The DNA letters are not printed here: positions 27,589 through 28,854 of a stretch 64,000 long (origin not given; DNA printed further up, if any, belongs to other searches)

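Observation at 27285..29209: Second Fur-family paralog divergently paired with a CooC/MinD-type ATPase and a Cys-cluster protein, sharing an operator half-site with the Zur-like locus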

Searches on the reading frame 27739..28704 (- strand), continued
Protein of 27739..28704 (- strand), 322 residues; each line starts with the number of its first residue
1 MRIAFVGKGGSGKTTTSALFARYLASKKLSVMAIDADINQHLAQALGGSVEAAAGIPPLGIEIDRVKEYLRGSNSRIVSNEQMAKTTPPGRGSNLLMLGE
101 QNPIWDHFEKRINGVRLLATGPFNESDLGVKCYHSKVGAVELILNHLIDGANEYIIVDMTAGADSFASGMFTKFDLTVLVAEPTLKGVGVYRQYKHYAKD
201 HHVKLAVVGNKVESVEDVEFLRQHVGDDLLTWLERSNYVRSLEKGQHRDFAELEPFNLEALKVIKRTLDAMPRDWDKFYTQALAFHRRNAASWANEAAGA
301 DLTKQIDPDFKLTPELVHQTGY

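Call 22: search_solved_structures(query=window:27739-28704:-, max_evalue=0.01, show_alignments=3)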
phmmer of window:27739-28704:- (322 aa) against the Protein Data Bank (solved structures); distinct sequences matched with E-value up to 0.01: 4.
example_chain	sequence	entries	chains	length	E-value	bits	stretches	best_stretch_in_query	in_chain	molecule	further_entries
3kje_A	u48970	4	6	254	9e-15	58.1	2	1-76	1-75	CO dehydrogenase/acetyl-CoA synthase complex, accessory protein CooC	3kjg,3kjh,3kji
1f48_A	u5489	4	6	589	1.8e-07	34.2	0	4-65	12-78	ARSENITE-TRANSLOCATING ATPASE | ARSENICAL PUMP-DRIVING ATPASE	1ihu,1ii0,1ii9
9nbl_A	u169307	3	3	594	5.7e-05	25.9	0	4-52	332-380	Arsenite transporter ATPase-like protein,arsA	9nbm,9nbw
9nbo_A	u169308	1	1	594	0.001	21.8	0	4-52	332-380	Arsenite transporter ATPase-like protein,arsA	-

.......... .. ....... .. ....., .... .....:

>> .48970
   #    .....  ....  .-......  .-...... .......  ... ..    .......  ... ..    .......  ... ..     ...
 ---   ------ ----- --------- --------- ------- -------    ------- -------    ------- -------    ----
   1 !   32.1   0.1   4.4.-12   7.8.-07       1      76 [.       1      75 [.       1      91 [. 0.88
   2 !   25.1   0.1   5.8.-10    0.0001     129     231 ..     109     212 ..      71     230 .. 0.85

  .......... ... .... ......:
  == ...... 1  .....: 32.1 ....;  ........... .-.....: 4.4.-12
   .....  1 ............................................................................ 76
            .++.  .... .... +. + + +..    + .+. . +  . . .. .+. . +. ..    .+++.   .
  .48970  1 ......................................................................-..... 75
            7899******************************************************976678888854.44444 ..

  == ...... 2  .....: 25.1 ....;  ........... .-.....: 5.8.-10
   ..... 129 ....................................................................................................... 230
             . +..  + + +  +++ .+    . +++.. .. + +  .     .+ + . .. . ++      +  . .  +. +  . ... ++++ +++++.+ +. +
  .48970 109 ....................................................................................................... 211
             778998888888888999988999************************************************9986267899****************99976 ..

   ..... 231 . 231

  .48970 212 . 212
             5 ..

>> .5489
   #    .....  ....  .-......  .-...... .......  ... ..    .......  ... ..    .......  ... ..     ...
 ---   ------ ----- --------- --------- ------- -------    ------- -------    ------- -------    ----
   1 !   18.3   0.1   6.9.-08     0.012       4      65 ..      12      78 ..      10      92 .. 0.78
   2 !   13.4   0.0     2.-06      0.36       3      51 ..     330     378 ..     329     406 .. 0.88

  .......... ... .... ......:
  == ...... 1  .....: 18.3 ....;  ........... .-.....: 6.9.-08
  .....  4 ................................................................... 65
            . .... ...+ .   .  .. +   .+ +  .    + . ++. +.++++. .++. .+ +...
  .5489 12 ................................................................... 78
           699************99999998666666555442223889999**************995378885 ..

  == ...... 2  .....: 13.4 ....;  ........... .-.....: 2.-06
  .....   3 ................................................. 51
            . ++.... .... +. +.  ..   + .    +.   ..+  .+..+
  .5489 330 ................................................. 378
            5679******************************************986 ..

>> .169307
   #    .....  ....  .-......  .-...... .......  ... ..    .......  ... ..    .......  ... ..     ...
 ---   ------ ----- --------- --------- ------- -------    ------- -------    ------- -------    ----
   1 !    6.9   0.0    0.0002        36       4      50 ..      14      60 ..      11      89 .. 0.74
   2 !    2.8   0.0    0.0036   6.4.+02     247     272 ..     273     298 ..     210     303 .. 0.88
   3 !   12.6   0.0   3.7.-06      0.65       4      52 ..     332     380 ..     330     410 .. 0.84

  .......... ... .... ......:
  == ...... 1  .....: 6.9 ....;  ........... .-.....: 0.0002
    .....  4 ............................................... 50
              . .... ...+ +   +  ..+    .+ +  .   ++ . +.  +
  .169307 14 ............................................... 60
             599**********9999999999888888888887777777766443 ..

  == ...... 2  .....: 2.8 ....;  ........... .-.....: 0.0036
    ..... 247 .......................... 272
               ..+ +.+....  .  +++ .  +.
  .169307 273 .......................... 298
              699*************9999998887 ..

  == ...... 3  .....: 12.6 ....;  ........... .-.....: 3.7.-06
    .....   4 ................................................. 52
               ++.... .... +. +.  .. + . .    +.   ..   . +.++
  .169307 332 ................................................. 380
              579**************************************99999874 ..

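Call 24: find_related_loci(query=A1, collection=genome_contigs, flank=6000)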
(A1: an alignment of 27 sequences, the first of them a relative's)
Query A1 (322 aa) in genome_contigs; peptide patterns used: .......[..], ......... (x = any residue, [..] = any of these).
600 stretches matched a pattern (row limit reached: there are more); 583 encode a relative of the query (tblastn E <= 1e-3); the best 80 are kept; 80 distinct loci.
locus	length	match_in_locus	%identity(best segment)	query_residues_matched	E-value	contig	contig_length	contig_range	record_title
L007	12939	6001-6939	64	1-313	4e-138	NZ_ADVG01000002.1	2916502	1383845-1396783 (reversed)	Ktedonobacter racemifer DSM 44963 strain SOSP1-21 Krac_Contig205, whole genome shotgun sequence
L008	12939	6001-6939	63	1-314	2e-132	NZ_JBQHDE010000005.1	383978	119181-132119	Micromonospora sp. H33 H33-1_scaffold5, whole genome shotgun sequence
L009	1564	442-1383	62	1-314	8e-141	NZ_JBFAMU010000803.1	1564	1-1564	Micromonospora sp. NPDC049799 NPDC049799_104_G12.ctg-0803, whole genome shotgun sequence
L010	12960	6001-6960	58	1-320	7e-129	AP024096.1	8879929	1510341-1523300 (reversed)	Ktedonobacteria bacterium brp13 DNA, complete genome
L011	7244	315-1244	63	1-310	1e-128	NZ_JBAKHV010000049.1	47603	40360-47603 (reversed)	Micromonospora sp. CPCC 205561 Scaffold49_1, whole genome shotgun sequence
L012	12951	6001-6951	59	1-317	7e-128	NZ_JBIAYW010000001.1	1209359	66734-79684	Dactylosporangium sp. NPDC000521 NPDC000521_6_G3.ctg-0001, whole genome shotgun sequence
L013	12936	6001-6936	60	1-312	1e-127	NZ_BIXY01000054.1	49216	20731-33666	Dictyobacter arantiisoli strain Uno17 sequence054, whole genome shotgun sequence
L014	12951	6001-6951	61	1-314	1e-127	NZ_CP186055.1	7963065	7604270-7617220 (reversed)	Plantactinospora sp. WMMC1484 chromosome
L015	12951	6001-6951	59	1-317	1e-127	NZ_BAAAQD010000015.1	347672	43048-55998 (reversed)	Dactylosporangium maewongense strain JCM 15933 sequence015, whole genome shotgun sequence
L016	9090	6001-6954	60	1-317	3e-127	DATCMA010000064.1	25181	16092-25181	MAG TPA_asm: Micromonospora sp. isolate SMAG_U7136 k141_354249, whole genome shotgun sequence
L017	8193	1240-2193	61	1-315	3e-126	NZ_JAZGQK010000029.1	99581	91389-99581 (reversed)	Plantactinospora sonchi strain NEAU-QY2 Scaffold15_1, whole genome shotgun sequence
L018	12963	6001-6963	57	1-321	3e-126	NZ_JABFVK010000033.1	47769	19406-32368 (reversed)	MAG: Hamadaea sp. isolate Bin2.24 NODE_196_length_47769_cov_9.965564, whole genome shotgun sequence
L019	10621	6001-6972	57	1-317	2e-125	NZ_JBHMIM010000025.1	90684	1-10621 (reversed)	Micromonospora sp. LOL_023 contig00025, whole genome shotgun sequence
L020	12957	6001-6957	57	1-320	3e-125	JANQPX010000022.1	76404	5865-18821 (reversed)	MAG: Geminicoccaceae bacterium isolate IP29b_bin.180 k99_3016106, whole genome shotgun sequence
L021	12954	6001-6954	61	1-312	2e-124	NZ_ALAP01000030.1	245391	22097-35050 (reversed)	Streptomyces sp. AA1529 contig00030, whole genome shotgun sequence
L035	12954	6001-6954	59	1-312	8e-123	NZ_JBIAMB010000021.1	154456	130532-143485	Streptomyces sp. NPDC004435 NPDC004435_24_A7.ctg-0021, whole genome shotgun sequence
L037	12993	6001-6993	59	1-321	1e-122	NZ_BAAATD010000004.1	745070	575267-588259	Actinomadura fulvescens strain JCM 6833 sequence04, whole genome shotgun sequence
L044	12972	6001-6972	57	1-317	7e-122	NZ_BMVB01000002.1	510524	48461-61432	Streptomyces cinnamoneus strain JCM 4633 sequence002, whole genome shotgun sequence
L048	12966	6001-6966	58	1-316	9e-122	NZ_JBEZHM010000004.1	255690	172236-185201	Streptomyces sp. NPDC048659 NPDC048659_54_A11.ctg-0004, whole genome shotgun sequence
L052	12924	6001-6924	60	1-311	3e-121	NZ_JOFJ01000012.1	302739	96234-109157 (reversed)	Spirillospora albida strain NRRL B-3350 contig12.1, whole genome shotgun sequence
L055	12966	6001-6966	57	1-316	7e-121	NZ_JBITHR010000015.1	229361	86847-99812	Streptomyces sp. NPDC050485 NPDC050485_58_D5.ctg-0015, whole genome shotgun sequence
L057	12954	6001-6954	58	1-312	8e-121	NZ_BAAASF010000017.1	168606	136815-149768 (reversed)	Streptomyces lavendulocolor strain JCM 4390 sequence17, whole genome shotgun sequence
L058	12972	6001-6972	58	1-318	2e-120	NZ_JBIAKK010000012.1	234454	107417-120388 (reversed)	Streptomyces sp. NPDC005262 NPDC005262_152_B7.ctg-0012, whole genome shotgun sequence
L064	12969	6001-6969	58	1-317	1e-120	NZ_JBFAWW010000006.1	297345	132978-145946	Streptomyces sp. NPDC052036 NPDC052036_24_H12.ctg-0006, whole genome shotgun sequence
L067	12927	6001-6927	59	1-312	4e-120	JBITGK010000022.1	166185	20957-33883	Spirillospora sp. NPDC050679 NPDC050679_39_B8.ctg-0022, whole genome shotgun sequence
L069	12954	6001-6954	58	1-312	3e-120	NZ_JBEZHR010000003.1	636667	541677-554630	Streptomyces sp. NPDC048636 NPDC048636_76_A3.ctg-0003, whole genome shotgun sequence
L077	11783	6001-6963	55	1-321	9e-120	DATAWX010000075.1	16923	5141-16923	MAG TPA_asm: Pseudonocardiaceae bacterium isolate SMAG_U5637 k141_344431, whole genome shotgun sequence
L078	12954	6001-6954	58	1-312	9e-120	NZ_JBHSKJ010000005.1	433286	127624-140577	Streptomyces aureoversilis strain CGMCC 4.1641 spades_K_17_127_5, whole genome shotgun sequence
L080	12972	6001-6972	58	1-318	6e-120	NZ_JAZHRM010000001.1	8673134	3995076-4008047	Streptomyces sp. LN785 contig_1, whole genome shotgun sequence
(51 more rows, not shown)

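Call 54: search_protein_families(library=pfam, proteins=[L037:3265-4086:+, L037:4086-4379:+, L037:4022-5146:+, L037:4450-5904:+, L037:2719-3234:-, L037:6999-8156:+, L037:7103-8242:+, L037:2577-3188:+], max_evalue=0.001)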
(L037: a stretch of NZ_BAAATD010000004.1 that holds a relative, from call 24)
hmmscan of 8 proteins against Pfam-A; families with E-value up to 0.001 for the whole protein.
L037:3265-4086:+ (274 aa): 1 family
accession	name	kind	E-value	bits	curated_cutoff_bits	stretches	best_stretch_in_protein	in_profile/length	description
PF01891.21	CbiM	-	9e-57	192.7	23.1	1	21-226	1-205/205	Cobalt uptake substrate-specific transmembrane region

L037:4086-4379:+ (98 aa): 1 family
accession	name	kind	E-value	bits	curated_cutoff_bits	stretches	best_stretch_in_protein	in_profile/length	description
PF13190.11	PDGLE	-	8.1e-25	87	27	1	3-93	1-102/102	PDGLE domain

L037:4022-5146:+ (375 aa): 1 family
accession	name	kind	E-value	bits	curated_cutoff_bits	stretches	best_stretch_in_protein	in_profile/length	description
PF02361.21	CbiQ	-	2e-34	119.6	25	1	136-338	4-210/216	Cobalt transport protein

L037:4450-5904:+ (485 aa): 3 families
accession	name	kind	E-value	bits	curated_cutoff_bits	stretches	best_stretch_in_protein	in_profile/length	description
PF00005.33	ABC_tran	-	1.2e-27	97.6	25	1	258-404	3-136/137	ABC transporter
PF13304.12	AAA_21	-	9.9e-11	42.7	27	1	372-435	233-301/304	AAA domain, putative AbiEii toxin, Type IV TA system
PF02463.25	SMC_N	-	0.00082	19.3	40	0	269-429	27-195/220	RecF/RecN/SMC N terminal domain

L037:2719-3234:- (171 aa): 0 families

L037:6999-8156:+ (386 aa): 0 families

L037:7103-8242:+ (380 aa): 0 families

L037:2577-3188:+ (204 aa): 2 families
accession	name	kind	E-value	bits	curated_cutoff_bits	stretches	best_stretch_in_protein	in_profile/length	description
PF22234.2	Rv2466c-like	-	4.2e-86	288.1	27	1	16-195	1-180/180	Mycothiol-dependent nitroreductase Rv2466c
PF01323.26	DSBA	-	2.8e-07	30.9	25.6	0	9-61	2-60/191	DSBA-like thioredoxin domain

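Call 71: predict_structure(alignment_id=A1)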
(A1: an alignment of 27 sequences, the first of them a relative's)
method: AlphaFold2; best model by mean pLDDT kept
length: 322 residues; sequences in the alignment: 27
mean_pLDDT: 90.6   pTM: 0.91
mean pLDDT of the five models: 90.6, 89.2, 88.8, 87.9, 86.7
residues with pLDDT >= 90: 227; 70-90: 80; 50-70: 12; < 50: 3
segments of 3 or more residues with pLDDT < 50: none
pLDDT, mean of each block of 10 residues (from residue 1): 91 95 97 93 93 92 94 94 91 92 95 95 74 73 92 93 82 95 91 89 95 97 97 95 87 97 98 90 94 87 93 68 39
secondary structure, 60 per line:
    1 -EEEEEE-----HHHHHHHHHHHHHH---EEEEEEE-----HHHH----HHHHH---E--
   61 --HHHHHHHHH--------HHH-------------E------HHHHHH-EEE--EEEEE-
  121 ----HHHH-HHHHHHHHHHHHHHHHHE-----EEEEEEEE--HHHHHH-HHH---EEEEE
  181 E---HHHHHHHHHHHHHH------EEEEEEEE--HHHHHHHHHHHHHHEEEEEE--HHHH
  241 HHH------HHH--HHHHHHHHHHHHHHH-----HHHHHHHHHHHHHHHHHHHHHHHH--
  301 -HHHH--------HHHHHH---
elements in order: E2-7 H13-26 E30-36 H42-45 H50-54 H63-71 H103-108 E110-112 E115-119 H125-128 H130-146 E153-160 H163-168 E176-181 H185-198 E205-212 H215-228 E229-234 H237-243 H255-269 H275-298 H302-305 H314-319

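Call 74: fold_search(model_id=the predicted structure, library=pdb)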
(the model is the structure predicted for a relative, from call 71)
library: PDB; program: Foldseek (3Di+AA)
matches with E <= 10: 1511; with E <= 0.001: 228
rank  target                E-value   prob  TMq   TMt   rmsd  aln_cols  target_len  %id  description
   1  3kje                  2.7e-12  1.00  0.60  0.74   5.7       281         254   23  Empty state of CooC1 (released 2010-01-19)
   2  1hyq                  1.1e-08  1.00  0.54  0.72   4.9       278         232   16  MIND BACTERIAL CELL DIVISION REGULATOR FROM A. FULGIDUS (released 2001-03-14)
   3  6g2g_A                1.2e-08  1.00  0.43  0.49  11.8       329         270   15  Fe-S assembly Cfd1 (released 2019-01-23)
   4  8q5w_D                1.5e-08  1.00  0.57  0.65   8.5       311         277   17  MgADP-bound Fe protein of the molybdenum nitrogenase from Methanocaldococcus infernus (released 2024-05-15)
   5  8q50                  1.5e-08  1.00  0.52  0.59  10.1       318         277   15  Nitrogenase Fe protein from Methanothermococcus thermolithotrophicus, tetragonal crystalline form at 1.91-A resolution (released 2024-05-15)
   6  8q5w_E                1.9e-08  1.00  0.53  0.60  11.2       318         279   18  MgADP-bound Fe protein of the molybdenum nitrogenase from Methanocaldococcus infernus (released 2024-05-15)
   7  5j1j_B                2.1e-08  1.00  0.54  0.68   5.2       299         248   17  Structure of FleN-AMPPNP complex (released 2017-03-29)
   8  8q5w_J                2.3e-08  1.00  0.56  0.64   9.7       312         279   17  MgADP-bound Fe protein of the molybdenum nitrogenase from Methanocaldococcus infernus (released 2024-05-15)
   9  8q5w_B                2.3e-08  1.00  0.56  0.64   8.7       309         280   16  MgADP-bound Fe protein of the molybdenum nitrogenase from Methanocaldococcus infernus (released 2024-05-15)
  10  5auq_C                2.9e-08  1.00  0.49  0.65   5.7       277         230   18  Crystal structure of ATPase-type HypB in the nucleotide free state (released 2015-06-24)
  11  5auq_G                3.1e-08  1.00  0.51  0.68   5.1       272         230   19  Crystal structure of ATPase-type HypB in the nucleotide free state (released 2015-06-24)
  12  2bej                  3.3e-08  1.00  0.52  0.66   4.6       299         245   18  Structure of the bacterial chromosome segregation protein Soj (released 2005-01-12)
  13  5jvf                  3.3e-08  1.00  0.46  0.55   8.6       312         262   16  Crystal Structure of Apo-FleN (released 2017-03-29)
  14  2nip_B                3.4e-08  1.00  0.55  0.61  10.6       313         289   15  NITROGENASE IRON PROTEIN FROM AZOTOBACTER VINELANDII (released 1998-11-11)
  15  9cu0_F                3.4e-08  1.00  0.55  0.62   9.7       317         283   15  Azotobacter vinelandii 1:1:1 MoFeP:FeP:FeSII-Complex (C1 symmetry) (released 2025-01-15)
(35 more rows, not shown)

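Call 92: search_protein_families(library=pfam, proteins=[L035:5083-5901:-, L035:7105-8457:-, L077:7425-8456:+], max_evalue=0.0001)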
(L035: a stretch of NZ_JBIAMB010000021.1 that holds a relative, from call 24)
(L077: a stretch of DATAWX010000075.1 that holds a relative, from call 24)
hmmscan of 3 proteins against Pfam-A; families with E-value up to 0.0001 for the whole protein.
L035:5083-5901:- (273 aa): 0 families

L035:7105-8457:- (451 aa): 0 families

L077:7425-8456:+ (344 aa): 1 family
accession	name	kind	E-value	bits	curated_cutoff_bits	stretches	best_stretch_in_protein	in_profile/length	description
PF00296.26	Bac_luciferase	-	6.2e-68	229.9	27.9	1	1-297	1-312/314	Luciferase-like monooxygenase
